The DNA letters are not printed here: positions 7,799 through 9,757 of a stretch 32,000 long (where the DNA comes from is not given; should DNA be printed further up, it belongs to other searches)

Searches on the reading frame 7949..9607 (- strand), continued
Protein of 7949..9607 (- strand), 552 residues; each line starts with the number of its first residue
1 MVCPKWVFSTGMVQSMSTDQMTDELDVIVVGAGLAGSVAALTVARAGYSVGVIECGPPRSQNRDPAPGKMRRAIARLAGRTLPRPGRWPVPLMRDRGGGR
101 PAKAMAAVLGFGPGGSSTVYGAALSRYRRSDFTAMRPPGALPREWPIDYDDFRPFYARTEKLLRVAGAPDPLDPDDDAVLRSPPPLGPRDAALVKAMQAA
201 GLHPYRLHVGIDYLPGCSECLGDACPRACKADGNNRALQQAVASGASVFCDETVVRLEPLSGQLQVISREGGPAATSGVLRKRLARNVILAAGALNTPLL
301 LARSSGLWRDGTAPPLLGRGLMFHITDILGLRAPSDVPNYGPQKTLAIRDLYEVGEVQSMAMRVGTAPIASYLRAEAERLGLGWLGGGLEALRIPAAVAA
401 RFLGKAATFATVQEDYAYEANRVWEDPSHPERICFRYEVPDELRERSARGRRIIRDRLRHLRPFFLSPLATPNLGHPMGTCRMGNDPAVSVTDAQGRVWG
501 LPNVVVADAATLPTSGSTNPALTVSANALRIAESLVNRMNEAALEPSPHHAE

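Call 26: find_encoding_contigs(protein=P0124, flank=10000, max_places=2)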
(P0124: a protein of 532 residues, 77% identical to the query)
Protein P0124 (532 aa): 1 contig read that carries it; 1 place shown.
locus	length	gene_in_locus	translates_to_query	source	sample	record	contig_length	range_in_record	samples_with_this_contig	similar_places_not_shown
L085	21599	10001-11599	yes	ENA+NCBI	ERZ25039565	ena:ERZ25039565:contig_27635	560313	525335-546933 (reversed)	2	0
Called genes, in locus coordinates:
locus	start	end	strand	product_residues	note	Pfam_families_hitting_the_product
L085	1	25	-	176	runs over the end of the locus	PF00908:dTDP_sugar_isom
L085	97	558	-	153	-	-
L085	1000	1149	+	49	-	-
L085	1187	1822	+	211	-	-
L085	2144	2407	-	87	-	-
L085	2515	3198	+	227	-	-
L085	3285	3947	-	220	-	-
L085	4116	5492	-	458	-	PF00202:Aminotran_3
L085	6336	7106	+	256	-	-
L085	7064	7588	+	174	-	PF13524:Glyco_trans_1_2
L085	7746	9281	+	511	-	PF01943:Polysacc_synt, PF13440:Polysacc_synt_3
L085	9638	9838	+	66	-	-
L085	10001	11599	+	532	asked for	PF00732:GMC_oxred_N (weak), PF01266:DAO (faint), PF05199:GMC_oxred_C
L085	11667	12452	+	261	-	PF00106:adh_short, PF01370:Epimerase (weak), PF08659:KR, PF13561:adh_short_C2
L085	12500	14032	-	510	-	-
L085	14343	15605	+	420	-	PF13439:Glyco_transf_4, PF13579:Glyco_trans_4_4, PF00534:Glycos_transf_1, PF13692:Glyco_trans_1_4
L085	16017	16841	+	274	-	PF00535:Glycos_transf_2, PF13641:Glyco_tranf_2_3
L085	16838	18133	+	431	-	PF13480:Acetyltransf_6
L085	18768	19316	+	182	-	PF01522:Polysacc_deac_1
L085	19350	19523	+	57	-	PF00535:Glycos_transf_2 (weak)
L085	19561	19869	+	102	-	PF00535:Glycos_transf_2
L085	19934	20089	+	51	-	-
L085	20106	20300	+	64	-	-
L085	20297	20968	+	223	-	PF13480:Acetyltransf_6 (weak)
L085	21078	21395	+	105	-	PF13480:Acetyltransf_6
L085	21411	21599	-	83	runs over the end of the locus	-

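Call 27: find_encoding_contigs(protein=P0161, flank=10000, max_places=2)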
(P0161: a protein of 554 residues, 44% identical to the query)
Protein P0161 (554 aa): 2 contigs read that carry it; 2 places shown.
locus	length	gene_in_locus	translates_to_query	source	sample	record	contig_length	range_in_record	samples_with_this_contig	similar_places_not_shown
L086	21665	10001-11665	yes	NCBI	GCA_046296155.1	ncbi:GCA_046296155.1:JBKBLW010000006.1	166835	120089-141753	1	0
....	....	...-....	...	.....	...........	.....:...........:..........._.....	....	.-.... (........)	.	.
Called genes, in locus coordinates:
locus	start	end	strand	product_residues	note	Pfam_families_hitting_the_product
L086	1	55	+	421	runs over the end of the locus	PF03446:NAD_binding_2 (faint), PF03721:UDPG_MGDP_dh_N, PF00984:UDPG_MGDP_dh, PF03720:UDPG_MGDP_dh_C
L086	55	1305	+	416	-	PF13439:Glyco_transf_4, PF13579:Glyco_trans_4_4, PF00534:Glycos_transf_1, PF13692:Glyco_trans_1_4, PF13524:Glyco_trans_1_2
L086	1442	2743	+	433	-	PF02826:2-Hacid_dh_C (faint), PF03446:NAD_binding_2 (weak), PF03721:UDPG_MGDP_dh_N, PF00984:UDPG_MGDP_dh, PF03720:UDPG_MGDP_dh_C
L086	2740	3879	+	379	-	PF02350:Epimerase_2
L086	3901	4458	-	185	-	-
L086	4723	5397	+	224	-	PF22461:SLBB_2 (faint), PF02563:Poly_export, PF10531:SLBB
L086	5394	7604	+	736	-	PF02706:Wzz, PF01656:CbiA (faint), PF10609:ParA (faint), PF13614:AAA_31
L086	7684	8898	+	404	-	PF13579:Glyco_trans_4_4 (weak), PF20706:GT4-conflict, PF00534:Glycos_transf_1, PF13692:Glyco_trans_1_4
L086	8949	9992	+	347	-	PF13640:2OG-FeII_Oxy_3, PF13661:2OG-FeII_Oxy_4 (weak)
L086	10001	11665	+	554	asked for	PF00890:FAD_binding_2 (faint), PF01266:DAO (faint), PF03486:HI0933_like (faint), PF07992:Pyr_redox_2 (faint), PF13450:NAD_binding_8 (weak), PF00732:GMC_oxred_N, PF05199:GMC_oxred_C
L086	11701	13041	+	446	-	PF04932:Wzy_C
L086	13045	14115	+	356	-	PF01757:Acyl_transf_3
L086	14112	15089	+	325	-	PF13641:Glyco_tranf_2_3, PF00535:Glycos_transf_2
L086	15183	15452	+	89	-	-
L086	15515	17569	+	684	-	-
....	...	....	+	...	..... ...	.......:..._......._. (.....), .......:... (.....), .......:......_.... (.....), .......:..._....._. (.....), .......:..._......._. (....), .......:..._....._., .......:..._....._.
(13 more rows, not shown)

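Call 29: search_solved_structures(query=window:7949-9562:-, max_evalue=1e-15, show_alignments=2)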
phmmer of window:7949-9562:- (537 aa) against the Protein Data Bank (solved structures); distinct sequences matched with E-value up to 1e-15: 7.
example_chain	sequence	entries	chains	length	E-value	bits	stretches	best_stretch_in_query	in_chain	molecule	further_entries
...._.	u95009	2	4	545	1.4e-22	83.3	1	4-523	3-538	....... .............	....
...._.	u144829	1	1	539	2.5e-22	82.5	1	4-521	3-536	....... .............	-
8k6k_A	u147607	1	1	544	8.6e-20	74.1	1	8-525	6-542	Fructose dehydrogenase (N1146A) large subunit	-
7w2j_A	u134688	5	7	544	1.1e-19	73.8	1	8-525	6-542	Fructose dehydrogenase large subunit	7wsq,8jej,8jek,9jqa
8xcm_A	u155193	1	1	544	1.2e-19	73.6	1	8-525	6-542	Fructose dehydrogenase large subunit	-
8k6j_A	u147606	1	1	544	3.6e-19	72.1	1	8-525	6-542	Fructose dehydrogenase (H1147A) large subunit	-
8xcn_A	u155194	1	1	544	1.6e-18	69.9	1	8-525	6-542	Fructose dehydrogenase large subunit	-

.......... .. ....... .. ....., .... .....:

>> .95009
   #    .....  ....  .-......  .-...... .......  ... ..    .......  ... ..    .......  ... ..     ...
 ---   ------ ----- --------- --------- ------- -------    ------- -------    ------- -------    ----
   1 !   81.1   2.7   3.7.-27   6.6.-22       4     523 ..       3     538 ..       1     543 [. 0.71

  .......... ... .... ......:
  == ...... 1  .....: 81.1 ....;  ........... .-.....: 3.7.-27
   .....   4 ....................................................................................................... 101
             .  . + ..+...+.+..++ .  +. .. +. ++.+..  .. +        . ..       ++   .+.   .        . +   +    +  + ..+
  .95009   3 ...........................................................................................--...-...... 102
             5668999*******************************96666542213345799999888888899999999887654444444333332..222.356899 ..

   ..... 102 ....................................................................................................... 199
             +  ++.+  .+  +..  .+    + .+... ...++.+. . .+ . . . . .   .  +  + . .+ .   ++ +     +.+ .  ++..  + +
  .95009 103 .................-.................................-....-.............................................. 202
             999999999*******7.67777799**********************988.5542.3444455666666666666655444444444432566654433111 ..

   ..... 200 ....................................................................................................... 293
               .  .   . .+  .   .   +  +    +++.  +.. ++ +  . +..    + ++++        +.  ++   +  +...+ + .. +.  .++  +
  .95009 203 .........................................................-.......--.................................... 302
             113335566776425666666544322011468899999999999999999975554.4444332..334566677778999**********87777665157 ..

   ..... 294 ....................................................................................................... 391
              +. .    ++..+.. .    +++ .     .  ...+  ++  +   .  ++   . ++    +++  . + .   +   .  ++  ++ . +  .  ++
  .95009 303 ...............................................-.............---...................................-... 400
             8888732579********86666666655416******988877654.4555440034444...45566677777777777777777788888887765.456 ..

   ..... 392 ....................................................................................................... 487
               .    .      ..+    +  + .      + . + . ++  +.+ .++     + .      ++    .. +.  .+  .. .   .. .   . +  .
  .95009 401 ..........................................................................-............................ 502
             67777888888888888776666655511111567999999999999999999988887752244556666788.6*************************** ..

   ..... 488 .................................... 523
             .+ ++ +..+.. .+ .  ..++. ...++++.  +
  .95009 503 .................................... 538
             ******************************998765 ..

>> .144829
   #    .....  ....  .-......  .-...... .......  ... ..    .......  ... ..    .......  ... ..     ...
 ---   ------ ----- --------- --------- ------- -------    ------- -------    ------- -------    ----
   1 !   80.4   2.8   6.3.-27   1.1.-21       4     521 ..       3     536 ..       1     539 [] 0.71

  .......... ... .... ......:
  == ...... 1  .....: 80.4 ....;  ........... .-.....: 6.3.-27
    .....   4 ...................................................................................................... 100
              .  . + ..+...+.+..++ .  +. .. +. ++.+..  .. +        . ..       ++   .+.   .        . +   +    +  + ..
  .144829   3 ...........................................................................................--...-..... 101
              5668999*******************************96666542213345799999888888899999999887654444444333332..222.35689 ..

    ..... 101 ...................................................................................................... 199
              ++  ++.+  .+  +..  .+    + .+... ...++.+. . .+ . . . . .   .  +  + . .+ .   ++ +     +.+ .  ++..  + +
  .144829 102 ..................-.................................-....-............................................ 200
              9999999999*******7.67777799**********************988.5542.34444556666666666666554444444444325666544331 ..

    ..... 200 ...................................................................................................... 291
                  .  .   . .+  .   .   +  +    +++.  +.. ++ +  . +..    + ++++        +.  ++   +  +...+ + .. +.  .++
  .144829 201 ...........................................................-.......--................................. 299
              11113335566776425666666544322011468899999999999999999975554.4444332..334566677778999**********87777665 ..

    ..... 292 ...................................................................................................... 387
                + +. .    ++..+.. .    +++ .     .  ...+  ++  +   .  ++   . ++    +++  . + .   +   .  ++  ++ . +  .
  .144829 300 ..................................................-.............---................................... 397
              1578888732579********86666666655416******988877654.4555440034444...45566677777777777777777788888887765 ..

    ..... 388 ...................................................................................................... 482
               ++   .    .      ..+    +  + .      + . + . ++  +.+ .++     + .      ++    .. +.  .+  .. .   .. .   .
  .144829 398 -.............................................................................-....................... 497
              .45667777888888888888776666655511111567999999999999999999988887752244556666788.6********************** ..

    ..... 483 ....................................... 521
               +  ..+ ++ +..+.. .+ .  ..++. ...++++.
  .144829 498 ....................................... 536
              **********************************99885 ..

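Call 31: find_related_loci(query=A2, collection=metagenome_contigs, flank=10000)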
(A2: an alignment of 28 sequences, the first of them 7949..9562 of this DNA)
Query A2 (537 aa) in metagenome_contigs; peptide patterns used: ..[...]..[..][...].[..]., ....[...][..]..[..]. (x = any residue, [..] = any of these).
600 stretches matched a pattern (row limit reached: there are more); 568 encode a relative of the query (tblastn E <= 1e-3); the best 80 are kept; 80 distinct loci.
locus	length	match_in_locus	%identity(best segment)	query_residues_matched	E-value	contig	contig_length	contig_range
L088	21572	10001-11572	41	11-527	4e-100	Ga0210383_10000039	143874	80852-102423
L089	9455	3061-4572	41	11-525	3e-100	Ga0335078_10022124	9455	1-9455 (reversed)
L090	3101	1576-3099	38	5-514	4e-101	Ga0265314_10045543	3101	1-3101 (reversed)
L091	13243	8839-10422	40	3-524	3e-97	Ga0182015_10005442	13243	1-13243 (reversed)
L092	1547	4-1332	42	92-527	6e-103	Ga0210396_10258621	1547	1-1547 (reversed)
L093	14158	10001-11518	35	11-520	9e-95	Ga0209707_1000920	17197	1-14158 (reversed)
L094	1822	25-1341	43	94-524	8e-97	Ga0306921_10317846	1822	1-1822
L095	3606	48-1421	41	69-523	1e-91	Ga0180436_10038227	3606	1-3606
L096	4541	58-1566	38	22-521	1e-90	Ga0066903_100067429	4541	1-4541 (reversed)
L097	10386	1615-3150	37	11-527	5e-88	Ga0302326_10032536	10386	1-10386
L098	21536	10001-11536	36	6-525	6e-88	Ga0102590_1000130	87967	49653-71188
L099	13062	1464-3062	38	8-532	1e-87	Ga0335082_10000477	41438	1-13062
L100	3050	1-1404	40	72-531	3e-89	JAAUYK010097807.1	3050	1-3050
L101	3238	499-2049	37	9-520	3e-88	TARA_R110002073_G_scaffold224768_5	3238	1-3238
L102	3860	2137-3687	37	9-520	2e-87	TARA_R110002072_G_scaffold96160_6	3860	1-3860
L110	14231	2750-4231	37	22-509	2e-84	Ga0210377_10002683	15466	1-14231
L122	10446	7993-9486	35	28-528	1e-80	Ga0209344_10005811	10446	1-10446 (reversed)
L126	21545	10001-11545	38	1-518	8e-79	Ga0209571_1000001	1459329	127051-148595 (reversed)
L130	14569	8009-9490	36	11-517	1e-77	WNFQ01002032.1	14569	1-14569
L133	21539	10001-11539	35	4-527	1e-76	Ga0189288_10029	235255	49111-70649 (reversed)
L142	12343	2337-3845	34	9-524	2e-70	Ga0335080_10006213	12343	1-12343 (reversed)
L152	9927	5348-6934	32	3-521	2e-66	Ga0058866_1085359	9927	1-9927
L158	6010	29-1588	36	11-517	5e-65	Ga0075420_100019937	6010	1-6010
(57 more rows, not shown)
